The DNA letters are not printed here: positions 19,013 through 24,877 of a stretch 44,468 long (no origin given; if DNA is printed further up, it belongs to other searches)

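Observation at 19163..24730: Extra 1855-aa polyvalent virion protein inserted between the gp15-like and gp16-like core genes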

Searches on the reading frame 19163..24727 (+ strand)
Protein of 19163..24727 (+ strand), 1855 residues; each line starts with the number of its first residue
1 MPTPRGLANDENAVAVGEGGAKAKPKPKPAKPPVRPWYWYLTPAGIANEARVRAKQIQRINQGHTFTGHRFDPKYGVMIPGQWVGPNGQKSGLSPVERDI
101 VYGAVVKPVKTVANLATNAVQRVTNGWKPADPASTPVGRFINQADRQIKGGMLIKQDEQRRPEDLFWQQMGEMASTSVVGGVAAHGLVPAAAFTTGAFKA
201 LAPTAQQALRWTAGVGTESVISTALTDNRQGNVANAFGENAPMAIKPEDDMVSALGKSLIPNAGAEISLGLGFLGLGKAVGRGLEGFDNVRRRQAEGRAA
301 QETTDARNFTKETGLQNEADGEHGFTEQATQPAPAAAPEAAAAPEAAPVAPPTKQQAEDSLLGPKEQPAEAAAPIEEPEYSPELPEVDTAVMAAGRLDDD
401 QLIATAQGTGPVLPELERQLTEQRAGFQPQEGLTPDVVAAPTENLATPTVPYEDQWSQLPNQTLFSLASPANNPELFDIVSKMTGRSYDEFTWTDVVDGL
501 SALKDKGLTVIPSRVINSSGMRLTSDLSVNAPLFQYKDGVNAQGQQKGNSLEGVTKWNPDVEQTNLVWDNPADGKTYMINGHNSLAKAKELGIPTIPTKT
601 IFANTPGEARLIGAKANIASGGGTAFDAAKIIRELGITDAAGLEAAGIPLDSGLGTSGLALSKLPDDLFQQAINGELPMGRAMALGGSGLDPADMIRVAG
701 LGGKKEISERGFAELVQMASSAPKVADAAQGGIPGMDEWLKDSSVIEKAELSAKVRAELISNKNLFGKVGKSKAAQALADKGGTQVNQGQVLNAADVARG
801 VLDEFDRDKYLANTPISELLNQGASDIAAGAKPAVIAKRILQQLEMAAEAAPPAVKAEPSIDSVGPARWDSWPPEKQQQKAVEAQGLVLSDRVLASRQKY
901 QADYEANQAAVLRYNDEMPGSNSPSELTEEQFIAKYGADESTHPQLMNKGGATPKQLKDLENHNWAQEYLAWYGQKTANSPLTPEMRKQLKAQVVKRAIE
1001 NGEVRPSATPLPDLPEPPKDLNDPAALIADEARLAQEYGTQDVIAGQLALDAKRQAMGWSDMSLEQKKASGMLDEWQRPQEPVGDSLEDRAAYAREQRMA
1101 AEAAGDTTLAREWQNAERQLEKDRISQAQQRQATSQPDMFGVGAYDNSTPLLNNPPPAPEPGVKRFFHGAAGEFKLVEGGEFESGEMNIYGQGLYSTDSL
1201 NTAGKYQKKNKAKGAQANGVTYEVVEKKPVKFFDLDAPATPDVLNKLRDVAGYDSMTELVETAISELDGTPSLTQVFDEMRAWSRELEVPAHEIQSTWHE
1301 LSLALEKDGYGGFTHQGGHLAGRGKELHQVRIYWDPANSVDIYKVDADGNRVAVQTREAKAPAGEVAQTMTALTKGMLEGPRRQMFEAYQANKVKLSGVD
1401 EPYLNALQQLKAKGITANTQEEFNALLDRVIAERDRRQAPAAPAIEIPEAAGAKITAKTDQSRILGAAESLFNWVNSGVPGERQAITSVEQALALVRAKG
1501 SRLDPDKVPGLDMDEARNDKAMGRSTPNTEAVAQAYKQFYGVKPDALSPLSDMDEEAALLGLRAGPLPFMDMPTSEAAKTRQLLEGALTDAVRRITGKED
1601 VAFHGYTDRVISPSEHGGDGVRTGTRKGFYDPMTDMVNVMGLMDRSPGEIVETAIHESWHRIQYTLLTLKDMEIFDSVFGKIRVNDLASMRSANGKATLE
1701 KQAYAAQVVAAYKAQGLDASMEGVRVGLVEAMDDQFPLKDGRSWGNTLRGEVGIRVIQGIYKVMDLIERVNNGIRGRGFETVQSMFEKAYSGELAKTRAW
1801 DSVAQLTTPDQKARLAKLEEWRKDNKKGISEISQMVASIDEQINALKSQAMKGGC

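Call 4: search_protein_families(library=pfam, proteins=[window:19163-24727:+], max_evalue=1)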
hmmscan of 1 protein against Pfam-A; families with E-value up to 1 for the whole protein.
window:19163-24727:+ (1855 aa): 1 family
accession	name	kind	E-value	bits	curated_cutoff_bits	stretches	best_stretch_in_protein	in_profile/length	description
PF03948.19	Ribosomal_L9_C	-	0.18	12.7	23.2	1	746-791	10-54/86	Ribosomal protein L9, C-terminal domain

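Call 5: search_protein_families(library=phrogs, proteins=[window:19163-24727:+], max_evalue=0.001)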
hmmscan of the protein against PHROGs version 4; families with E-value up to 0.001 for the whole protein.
window:19163-24727:+ (1855 aa): 1 family
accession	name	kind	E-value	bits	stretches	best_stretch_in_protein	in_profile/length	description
phrog_21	-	head and packaging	2.7e-30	105.9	1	526-784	1025-1284/1362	portal protein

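Call 7: search_dna_similar(query=window:19163-24727:+, collection=phages, mode=protein, max_rows=40)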
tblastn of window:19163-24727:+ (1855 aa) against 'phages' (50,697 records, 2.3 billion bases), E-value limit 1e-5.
Records with a match: 19; places in all: 19; records where one place covers at least 80% of the query: 0.
Best place of each record, by identity: <60% 19.
By first word of the organism name: Prochlorococcus 17; uncultured 1; Ruegeria 1.
By host as written in the record: Prochlorococcus sp. MED4 17; - 1; Ruegeria mobilis 1.
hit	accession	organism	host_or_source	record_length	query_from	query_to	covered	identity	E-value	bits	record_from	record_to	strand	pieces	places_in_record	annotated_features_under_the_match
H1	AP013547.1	uncultured phage_MedDCM-OCT-S31-C1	metagenomic fosmid library constructed ...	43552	385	1855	52%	35.2%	7e-99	457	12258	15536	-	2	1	hypothetical protein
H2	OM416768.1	Prochlorococcus phage P-SCSP1g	Prochlorococcus sp. MED4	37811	499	844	19%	30.7%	1e-26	125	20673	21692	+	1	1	hypothetical protein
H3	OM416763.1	Prochlorococcus phage P-SCSP1a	Prochlorococcus sp. MED4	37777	499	844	19%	30.4%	5e-26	124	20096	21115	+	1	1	hypothetical protein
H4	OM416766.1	Prochlorococcus phage P-SCSP1d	Prochlorococcus sp. MED4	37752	499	844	19%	30.4%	6e-26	123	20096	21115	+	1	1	hypothetical protein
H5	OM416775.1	Prochlorococcus phage P-SCSP1o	Prochlorococcus sp. MED4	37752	499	844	19%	30.4%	6e-26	123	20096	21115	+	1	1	hypothetical protein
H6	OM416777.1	Prochlorococcus phage P-SCSP1q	Prochlorococcus sp. MED4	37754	499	844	19%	30.4%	6e-26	123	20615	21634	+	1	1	hypothetical protein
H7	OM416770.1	Prochlorococcus phage P-SCSP1i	Prochlorococcus sp. MED4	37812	499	844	19%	30.4%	6e-26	123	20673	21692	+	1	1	hypothetical protein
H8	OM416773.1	Prochlorococcus phage P-SCSP1m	Prochlorococcus sp. MED4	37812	499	844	19%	30.4%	6e-26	123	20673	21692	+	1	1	hypothetical protein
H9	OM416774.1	Prochlorococcus phage P-SCSP1n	Prochlorococcus sp. MED4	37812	499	844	19%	30.4%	6e-26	123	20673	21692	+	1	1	hypothetical protein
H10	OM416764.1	Prochlorococcus phage P-SCSP1b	Prochlorococcus sp. MED4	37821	499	844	19%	30.4%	6e-26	123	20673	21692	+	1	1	hypothetical protein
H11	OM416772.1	Prochlorococcus phage P-SCSP1l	Prochlorococcus sp. MED4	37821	499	844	19%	30.4%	6e-26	123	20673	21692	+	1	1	hypothetical protein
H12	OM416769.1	Prochlorococcus phage P-SCSP1h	Prochlorococcus sp. MED4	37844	499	844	19%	30.4%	6e-26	123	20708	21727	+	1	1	hypothetical protein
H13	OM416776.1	Prochlorococcus phage P-SCSP1p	Prochlorococcus sp. MED4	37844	499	844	19%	30.4%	6e-26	123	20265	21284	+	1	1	hypothetical protein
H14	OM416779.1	Prochlorococcus phage P-SCSP1u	Prochlorococcus sp. MED4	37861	499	844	19%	30.4%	6e-26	123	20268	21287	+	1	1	hypothetical protein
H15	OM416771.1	Prochlorococcus phage P-SCSP1k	Prochlorococcus sp. MED4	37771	499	844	19%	30.4%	6e-26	123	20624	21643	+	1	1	hypothetical protein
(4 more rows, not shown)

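Call 9: get_annotated_region(hit=H1, flank=12000)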
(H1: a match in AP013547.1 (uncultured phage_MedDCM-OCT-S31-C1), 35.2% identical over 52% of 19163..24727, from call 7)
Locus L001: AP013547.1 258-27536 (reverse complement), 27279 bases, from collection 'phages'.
description: Uncultured phage_MedDCM-OCT-S31-C1 DNA, complete genome, group G9, isolate: uvMED-CGR-U-MedDCM-OCT-S31-C1.
organism: uncultured phage_MedDCM-OCT-S31-C1 (NCBI taxid 2740800)
taxonomy: Viruses; Duplodnaviria; Heunggongvirae; Uroviricota; Caudoviricetes; Autographiviridae; Nohivirus; Nohivirus S31C1
host: -; source: metagenomic fosmid library constructed from the 0.2-5um-size plankton collected from the deep chlorophyll ...; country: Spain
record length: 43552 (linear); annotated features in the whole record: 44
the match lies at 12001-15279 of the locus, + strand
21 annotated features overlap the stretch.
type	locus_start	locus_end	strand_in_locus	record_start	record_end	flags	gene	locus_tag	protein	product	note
CDS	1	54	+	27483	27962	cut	-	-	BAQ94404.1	hypothetical protein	-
CDS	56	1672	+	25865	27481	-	-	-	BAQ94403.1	head-tail connector protein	-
CDS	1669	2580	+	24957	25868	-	-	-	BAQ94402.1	capsid assembly protein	-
CDS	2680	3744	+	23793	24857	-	-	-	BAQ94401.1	major capsid protein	-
CDS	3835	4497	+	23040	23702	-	-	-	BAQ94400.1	tail tubular protein A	-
CDS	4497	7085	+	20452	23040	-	-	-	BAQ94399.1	putative tail tubular protein B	-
CDS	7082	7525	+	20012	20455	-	-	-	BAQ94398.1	gp42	-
CDS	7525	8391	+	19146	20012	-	-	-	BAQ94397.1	hypothetical protein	-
CDS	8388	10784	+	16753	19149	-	-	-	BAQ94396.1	hypothetical protein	-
CDS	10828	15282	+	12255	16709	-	-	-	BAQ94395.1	hypothetical protein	-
CDS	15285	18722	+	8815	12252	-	-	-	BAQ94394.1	hypothetical protein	-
CDS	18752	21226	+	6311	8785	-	-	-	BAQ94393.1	phage tail fiber protein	-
CDS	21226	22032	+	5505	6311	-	-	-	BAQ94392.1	hypothetical protein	-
CDS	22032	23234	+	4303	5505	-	-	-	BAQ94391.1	membrane-associated lipoprotein precursor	-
CDS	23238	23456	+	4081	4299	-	-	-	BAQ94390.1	hypothetical protein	-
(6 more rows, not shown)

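Call 10: get_annotated_region(hit=H2, flank=10000)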
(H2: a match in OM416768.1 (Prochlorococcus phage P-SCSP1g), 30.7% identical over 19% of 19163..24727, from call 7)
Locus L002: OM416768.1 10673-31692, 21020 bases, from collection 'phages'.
description: Prochlorococcus phage P-SCSP1g, complete genome.
organism: Prochlorococcus phage P-SCSP1g (NCBI taxid 2914494)
taxonomy: Viruses; Duplodnaviria; Heunggongvirae; Uroviricota; Caudoviricetes; Autographiviridae
host: Prochlorococcus sp. MED4; source: South China Sea; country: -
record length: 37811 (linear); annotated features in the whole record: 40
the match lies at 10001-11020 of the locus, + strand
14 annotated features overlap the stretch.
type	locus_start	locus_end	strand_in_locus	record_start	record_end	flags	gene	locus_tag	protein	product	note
CDS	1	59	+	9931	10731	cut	-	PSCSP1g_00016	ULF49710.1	capsid assembly scaffolding protein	-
CDS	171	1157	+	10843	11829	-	-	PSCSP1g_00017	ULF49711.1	major capsid protein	-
CDS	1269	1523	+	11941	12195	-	-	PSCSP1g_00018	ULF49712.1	hypothetical protein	-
CDS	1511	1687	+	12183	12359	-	-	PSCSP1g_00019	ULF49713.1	hypothetical protein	-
CDS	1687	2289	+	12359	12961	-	-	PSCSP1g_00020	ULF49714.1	tail tubular protein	tail tubular protein gp11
CDS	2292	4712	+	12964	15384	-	-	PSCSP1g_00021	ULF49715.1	tail tubular protein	tail tubular protein gp12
CDS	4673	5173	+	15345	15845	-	-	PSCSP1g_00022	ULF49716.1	hypothetical protein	-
CDS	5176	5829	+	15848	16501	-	-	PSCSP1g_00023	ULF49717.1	hypothetical protein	-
CDS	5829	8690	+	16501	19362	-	-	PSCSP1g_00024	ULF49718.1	hypothetical protein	-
CDS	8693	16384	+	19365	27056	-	-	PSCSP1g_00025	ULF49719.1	hypothetical protein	-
CDS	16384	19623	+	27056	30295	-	-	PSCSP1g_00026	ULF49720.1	hypothetical protein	-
CDS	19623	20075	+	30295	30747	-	-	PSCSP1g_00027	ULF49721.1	hypothetical protein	-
CDS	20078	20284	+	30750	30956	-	-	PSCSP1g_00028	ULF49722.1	hypothetical protein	-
CDS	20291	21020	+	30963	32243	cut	-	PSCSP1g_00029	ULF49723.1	hypothetical protein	-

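Call 11: find_homologous_proteins(query=window:19163-24727:+, max_evalue=0.001)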
Query window:19163-24727:+ (1855 aa): 65 proteins with E <= 0.001 among 8000 candidates.
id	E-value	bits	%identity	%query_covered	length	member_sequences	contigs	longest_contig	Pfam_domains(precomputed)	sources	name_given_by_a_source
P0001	0.0e+0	3633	96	73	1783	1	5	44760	-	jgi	-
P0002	0.0e+0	3356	85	73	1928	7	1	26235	-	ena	-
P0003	0.0e+0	3351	93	69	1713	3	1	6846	-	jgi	jgi:hypothetical protein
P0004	0.0e+0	3343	82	47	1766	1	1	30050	-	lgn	-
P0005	0.0e+0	3075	85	68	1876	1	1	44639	-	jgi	jgi:hypothetical protein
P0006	0.0e+0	2947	87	64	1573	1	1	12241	-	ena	-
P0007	0.0e+0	2944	83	74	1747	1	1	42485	-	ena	-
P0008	0.0e+0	2637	84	41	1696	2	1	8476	-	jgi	jgi:hypothetical protein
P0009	0.0e+0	2293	74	60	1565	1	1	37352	-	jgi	-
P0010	0.0e+0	2138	75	46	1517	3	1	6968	-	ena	-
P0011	0.0e+0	2076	75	45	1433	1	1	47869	-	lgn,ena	-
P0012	0.0e+0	2075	75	46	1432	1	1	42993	-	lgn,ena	-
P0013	0.0e+0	2037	73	46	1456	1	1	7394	-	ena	-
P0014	0.0e+0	2027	73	46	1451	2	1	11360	-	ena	-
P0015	0.0e+0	2021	73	46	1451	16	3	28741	-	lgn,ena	-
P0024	0.0e+0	1390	43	97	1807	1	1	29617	-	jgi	jgi:hypothetical protein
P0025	0.0e+0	1386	56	46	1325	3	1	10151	-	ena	-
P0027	0.0e+0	1287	57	50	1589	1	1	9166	PF00644.27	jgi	jgi:hypothetical protein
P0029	0.0e+0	1247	49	61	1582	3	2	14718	-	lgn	-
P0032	0.0e+0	1223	56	56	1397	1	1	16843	PF00644.27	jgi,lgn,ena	jgi:hypothetical protein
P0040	0.0e+0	1040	49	44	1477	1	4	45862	-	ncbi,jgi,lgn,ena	jgi:hypothetical protein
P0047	1.0e-220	754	37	63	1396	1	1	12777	-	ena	-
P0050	1.9e-148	515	39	41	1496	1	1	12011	-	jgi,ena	jgi:hypothetical protein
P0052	9.3e-132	459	37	39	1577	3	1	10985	-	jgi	jgi:hypothetical protein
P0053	1.5e-127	445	48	26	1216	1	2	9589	-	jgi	-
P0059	8.0e-113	397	35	44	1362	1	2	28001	PF00644.27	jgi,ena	jgi:hypothetical protein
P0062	1.5e-47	180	33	24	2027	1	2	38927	-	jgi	jgi:hypothetical protein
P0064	6.8e-32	128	32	18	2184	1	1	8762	PF26092.1,PF18857.7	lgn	-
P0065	1.7e-25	107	29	16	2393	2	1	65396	PF04002.21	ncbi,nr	ncbi:DNA repair protein [delta proteobacterium NaphS2]|nr:DNA repair protein [delta proteobacterium 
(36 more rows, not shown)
